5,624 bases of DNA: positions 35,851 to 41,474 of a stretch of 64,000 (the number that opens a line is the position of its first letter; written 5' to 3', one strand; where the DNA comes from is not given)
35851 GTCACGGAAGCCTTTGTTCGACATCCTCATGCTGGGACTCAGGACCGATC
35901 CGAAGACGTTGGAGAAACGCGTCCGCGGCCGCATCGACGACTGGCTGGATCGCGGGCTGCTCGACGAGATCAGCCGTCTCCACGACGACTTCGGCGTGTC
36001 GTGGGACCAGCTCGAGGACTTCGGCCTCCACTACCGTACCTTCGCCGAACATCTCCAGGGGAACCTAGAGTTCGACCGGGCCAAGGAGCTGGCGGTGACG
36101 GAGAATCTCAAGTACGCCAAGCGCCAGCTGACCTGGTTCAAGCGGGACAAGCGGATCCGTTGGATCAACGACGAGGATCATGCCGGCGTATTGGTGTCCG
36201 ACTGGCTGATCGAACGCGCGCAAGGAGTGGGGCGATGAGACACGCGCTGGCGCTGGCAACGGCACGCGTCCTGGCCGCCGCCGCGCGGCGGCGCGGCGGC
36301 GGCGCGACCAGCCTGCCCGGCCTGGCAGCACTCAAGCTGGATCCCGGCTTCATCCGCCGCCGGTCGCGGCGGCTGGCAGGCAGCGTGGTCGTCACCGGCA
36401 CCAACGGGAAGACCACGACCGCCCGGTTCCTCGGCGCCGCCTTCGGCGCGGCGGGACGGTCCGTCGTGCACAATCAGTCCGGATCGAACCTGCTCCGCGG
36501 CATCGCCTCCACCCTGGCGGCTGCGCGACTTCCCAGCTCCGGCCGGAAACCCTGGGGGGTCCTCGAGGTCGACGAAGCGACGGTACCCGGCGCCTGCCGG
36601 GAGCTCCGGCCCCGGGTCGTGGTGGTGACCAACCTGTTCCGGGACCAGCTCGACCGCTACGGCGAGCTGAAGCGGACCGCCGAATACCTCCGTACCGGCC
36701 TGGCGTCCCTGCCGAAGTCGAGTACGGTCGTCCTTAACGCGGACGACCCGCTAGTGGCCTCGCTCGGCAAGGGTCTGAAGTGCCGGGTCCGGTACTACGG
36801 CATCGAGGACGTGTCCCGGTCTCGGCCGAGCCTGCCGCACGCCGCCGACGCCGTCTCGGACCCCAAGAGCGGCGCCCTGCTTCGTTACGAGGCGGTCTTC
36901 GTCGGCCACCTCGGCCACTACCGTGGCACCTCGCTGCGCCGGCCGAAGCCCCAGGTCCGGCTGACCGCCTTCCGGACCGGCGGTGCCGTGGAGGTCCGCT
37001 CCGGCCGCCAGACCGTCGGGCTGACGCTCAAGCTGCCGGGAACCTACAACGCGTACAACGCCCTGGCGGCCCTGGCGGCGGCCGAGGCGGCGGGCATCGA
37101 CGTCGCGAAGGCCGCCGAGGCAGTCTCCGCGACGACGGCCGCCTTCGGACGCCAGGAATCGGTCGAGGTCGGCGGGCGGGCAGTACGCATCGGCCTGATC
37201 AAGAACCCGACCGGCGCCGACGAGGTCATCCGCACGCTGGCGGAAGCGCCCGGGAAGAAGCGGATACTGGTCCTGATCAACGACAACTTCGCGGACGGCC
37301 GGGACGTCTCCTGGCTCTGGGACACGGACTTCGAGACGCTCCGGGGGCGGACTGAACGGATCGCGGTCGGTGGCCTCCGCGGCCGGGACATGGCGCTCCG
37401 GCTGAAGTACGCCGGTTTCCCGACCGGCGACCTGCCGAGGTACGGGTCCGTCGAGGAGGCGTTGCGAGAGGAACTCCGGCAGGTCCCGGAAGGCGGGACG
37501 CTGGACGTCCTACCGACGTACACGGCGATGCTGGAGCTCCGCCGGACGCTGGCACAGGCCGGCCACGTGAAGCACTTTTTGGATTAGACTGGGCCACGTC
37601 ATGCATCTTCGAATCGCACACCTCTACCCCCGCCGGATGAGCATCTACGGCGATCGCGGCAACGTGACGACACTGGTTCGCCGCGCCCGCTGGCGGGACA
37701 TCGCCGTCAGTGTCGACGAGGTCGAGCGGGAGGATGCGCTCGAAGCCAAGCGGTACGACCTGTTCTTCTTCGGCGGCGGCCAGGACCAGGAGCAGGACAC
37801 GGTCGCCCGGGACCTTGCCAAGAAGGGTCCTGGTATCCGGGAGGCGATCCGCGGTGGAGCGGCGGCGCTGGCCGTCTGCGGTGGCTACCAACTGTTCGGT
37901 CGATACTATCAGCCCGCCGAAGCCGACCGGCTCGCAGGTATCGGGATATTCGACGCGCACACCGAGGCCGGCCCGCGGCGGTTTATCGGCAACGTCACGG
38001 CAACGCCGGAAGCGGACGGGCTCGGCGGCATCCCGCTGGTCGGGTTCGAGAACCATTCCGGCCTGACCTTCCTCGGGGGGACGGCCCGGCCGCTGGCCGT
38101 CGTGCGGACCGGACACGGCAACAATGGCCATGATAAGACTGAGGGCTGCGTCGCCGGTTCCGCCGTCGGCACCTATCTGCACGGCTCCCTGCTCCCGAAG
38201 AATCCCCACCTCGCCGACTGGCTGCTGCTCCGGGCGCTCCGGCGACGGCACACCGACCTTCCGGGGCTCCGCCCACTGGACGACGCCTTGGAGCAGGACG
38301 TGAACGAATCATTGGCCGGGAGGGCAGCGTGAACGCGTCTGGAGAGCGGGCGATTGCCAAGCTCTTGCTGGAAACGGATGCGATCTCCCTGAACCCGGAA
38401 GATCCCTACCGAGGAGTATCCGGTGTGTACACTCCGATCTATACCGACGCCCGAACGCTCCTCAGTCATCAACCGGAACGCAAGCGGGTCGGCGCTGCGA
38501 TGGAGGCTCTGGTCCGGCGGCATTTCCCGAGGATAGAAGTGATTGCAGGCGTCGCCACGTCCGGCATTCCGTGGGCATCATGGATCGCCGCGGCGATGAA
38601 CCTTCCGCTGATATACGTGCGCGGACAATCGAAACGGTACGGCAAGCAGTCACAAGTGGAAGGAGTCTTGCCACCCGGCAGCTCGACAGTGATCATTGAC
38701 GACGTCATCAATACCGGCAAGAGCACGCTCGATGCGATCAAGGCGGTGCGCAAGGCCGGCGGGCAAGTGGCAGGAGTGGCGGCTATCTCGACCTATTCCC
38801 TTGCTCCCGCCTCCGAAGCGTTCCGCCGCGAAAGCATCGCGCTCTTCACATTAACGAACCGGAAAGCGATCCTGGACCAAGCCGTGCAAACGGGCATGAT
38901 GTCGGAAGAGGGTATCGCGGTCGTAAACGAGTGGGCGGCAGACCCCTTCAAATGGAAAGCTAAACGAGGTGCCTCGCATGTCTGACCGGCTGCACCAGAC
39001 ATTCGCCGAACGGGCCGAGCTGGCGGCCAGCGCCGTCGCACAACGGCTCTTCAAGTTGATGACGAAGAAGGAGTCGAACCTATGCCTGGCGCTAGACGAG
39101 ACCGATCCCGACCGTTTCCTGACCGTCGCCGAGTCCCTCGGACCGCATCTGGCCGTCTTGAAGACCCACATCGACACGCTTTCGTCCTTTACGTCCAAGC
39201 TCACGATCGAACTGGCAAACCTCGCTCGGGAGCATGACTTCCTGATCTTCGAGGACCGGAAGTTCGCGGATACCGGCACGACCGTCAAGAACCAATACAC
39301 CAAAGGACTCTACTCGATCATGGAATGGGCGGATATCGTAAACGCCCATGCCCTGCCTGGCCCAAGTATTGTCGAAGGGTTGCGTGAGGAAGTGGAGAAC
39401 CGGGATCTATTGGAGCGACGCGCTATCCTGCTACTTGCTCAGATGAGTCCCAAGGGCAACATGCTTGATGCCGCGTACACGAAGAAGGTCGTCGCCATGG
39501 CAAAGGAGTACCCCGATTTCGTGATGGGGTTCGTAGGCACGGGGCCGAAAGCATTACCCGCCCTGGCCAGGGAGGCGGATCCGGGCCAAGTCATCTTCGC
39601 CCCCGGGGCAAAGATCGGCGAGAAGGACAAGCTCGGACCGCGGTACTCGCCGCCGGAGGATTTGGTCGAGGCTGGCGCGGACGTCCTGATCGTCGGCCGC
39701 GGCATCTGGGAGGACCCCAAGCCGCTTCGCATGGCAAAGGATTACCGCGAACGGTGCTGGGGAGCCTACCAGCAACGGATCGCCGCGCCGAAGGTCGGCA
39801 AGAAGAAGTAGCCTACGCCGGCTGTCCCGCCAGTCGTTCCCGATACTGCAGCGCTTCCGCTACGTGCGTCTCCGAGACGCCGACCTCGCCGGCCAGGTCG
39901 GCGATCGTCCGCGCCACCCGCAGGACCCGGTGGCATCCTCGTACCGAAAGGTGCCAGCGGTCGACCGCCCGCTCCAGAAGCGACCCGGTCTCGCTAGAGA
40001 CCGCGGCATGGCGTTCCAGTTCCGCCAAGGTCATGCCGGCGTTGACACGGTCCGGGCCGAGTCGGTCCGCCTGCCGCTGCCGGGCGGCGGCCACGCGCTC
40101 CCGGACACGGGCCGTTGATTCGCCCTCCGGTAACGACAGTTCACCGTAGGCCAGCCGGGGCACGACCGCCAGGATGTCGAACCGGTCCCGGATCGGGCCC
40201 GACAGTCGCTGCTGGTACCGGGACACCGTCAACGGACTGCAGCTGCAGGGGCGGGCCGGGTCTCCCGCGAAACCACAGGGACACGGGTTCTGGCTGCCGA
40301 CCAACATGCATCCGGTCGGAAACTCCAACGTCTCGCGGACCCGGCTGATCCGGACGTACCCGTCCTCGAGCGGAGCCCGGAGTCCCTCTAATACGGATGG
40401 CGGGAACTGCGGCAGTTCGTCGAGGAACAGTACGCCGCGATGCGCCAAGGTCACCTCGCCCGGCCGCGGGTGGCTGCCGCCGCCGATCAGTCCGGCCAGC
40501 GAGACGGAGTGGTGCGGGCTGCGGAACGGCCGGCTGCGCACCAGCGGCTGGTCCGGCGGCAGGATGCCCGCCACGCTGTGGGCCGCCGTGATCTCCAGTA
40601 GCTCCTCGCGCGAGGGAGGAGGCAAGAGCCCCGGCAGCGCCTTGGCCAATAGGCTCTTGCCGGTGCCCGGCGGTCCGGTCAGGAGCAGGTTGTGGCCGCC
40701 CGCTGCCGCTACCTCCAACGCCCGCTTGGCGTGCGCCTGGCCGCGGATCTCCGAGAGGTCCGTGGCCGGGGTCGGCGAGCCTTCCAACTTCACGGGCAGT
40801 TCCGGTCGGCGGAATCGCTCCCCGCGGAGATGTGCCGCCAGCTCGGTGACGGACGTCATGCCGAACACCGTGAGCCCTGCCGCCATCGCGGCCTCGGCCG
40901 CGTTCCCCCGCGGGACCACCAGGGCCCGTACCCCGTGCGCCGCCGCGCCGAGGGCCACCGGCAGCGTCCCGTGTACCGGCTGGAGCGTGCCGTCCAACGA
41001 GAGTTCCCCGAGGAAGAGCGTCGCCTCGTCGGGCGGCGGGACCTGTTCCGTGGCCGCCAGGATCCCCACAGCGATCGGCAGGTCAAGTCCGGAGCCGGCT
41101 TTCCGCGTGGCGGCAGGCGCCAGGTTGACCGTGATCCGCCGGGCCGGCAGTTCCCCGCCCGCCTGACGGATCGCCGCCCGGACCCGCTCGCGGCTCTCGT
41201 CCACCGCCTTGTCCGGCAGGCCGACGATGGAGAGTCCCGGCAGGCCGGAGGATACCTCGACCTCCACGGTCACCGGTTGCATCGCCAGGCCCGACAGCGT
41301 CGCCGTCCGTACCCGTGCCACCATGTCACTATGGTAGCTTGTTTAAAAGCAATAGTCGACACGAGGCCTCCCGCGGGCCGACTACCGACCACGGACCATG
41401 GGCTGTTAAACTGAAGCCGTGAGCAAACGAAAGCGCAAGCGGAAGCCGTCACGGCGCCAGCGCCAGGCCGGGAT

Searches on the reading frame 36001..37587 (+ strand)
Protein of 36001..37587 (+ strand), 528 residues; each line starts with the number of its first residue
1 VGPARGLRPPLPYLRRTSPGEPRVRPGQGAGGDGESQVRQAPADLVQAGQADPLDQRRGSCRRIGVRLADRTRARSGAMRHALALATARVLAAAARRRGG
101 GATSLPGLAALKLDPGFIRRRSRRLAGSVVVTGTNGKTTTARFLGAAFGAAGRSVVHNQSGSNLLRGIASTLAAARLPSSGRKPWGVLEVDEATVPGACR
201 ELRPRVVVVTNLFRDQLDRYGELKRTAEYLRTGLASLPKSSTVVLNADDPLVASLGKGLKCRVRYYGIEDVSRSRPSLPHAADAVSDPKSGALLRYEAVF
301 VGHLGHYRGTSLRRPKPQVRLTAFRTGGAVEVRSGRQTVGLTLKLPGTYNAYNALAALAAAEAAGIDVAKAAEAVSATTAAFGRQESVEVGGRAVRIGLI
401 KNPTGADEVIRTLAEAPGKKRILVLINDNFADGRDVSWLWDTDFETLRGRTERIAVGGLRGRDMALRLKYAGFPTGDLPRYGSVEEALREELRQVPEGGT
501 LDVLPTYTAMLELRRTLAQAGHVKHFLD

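Call 30: search_protein_families(library=ncbifam, proteins=[window:36001-37587:+], max_evalue=0.00001)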
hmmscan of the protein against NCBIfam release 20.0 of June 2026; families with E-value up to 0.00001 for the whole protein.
window:36001-37587:+ (528 aa): 20 families
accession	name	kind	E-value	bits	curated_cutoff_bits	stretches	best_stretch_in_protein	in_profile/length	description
NF045635.1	isoglutsynth_MurT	equivalog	1.1e-80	271.7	800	1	94-525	18-444/447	lipid II isoglutaminyl synthase subunit MurT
NF052464.1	L2IsogltmlsynMurTStaph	equivalog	6.2e-63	213.1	800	1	79-473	1-388/435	lipid II isoglutaminyl synthase subunit MurT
NF053645.1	pMurC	equivalog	9e-23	80.7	560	1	129-419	105-391/492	pseudomurein biosynthesis peptide ligase pMurC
NF001126.0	PRK00139.1-4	equivalog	2.4e-18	65.9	373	1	326-423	274-372/486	UDP-N-acetylmuramoyl-L-alanyl-D-glutamate--2,6-diaminopimelate ligase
NF008896.0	PRK11929.1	equivalog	4.1e-18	64.6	1023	1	128-425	606-867/965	bifunctional UDP-N-acetylmuramoyl-L-alanyl-D-glutamate--2,6-diaminopimelate ligase MurE/UDP-N-acetylmuramoyl-tripeptide--D-alanyl-D-alanine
TIGR01082.1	murC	equivalog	8.1e-17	61.4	335.1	1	127-269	101-234/449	UDP-N-acetylmuramate--L-alanine ligase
NF001124.0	PRK00139.1-2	equivalog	1.1e-14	54.1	476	1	319-425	276-382/500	UDP-N-acetylmuramoyl-L-alanyl-D-glutamate--2,6-diaminopimelate ligase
TIGR01143.1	murF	subfamily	1.5e-14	53.8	288.6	1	127-272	75-219/418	UDP-N-acetylmuramoyl-tripeptide--D-alanyl-D-alanine ligase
NF010693.0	PRK14093.1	equivalog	1.6e-14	53.4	544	2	121-257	103-237/479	UDP-N-acetylmuramoylalanyl-D-glutamyl-2,6-diaminopimelate--D-alanyl-D-alanine ligase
TIGR01087.1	murD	equivalog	2.6e-13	49.8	211.95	1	127-389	105-312/441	UDP-N-acetylmuramoyl-L-alanine--D-glutamate ligase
TIGR01085.1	murE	subfamily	5.8e-13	48.6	257.3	1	205-425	179-363/472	UDP-N-acetylmuramyl-tripeptide synthetase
NF053647.1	pMurD2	equivalog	1.7e-12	47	550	1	127-261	100-227/405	pseudomurein biosynthesis peptide ligase pMurD2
TIGR02068.2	cya_phycin_syn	equivalog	4.7e-12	44.7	850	0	129-155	482-508/862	cyanophycin synthetase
NF010623.0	PRK14016.1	subfamily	2.3e-11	42.6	877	1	129-269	483-634/871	cyanophycin synthetase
TIGR01081.1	mpl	equivalog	9.1e-10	38.1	388.7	0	334-426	263-356/448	UDP-N-acetylmuramate:L-alanyl-gamma-D-glutamyl-meso-diaminopimelate ligase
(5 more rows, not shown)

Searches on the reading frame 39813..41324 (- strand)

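Call 30: search_protein_families(library=ncbifam, proteins=[window:39813-41324:-], max_evalue=0.00001)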
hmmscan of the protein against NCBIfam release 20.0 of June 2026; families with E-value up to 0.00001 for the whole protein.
window:39813-41324:- (503 aa): 8 families
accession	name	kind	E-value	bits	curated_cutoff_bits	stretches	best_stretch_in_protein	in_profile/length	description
TIGR00368.1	TIGR00368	hypoth_equivalog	1.1e-154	515.7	362.4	1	8-495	4-499/499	YifB family Mg chelatase-like AAA ATPase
NF007365.0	PRK09862.1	equivalog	2.9e-118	395.6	530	1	5-495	6-492/506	YifB family Mg chelatase-like AAA ATPase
TIGR00764.1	lon_rel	equivalog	2.4e-13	49.6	516.6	1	186-242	13-69/608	ATP-dependent protease LonB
TIGR02902.1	spore_lonB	equivalog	2.3e-12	46.3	723.3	0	63-162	428-526/531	ATP-dependent protease LonB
TIGR02903.1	spore_lon_C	equivalog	1.1e-08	34.1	678.8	0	84-161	532-609/615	Lon family ATP-dependent protease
NF038308.1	RNA_repair_RtcR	equivalog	2e-06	26.9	650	0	200-229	194-223/530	RNA repair transcriptional activator RtcR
TIGR02442.1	Cob-chelat-sub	hypoth_equivalog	2.4e-06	26.3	779.45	0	191-239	4-54/641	putative cobaltochelatase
TIGR00416.1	sms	equivalog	6.4e-06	25.2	403.05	0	78-161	371-452/454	DNA repair protein RadA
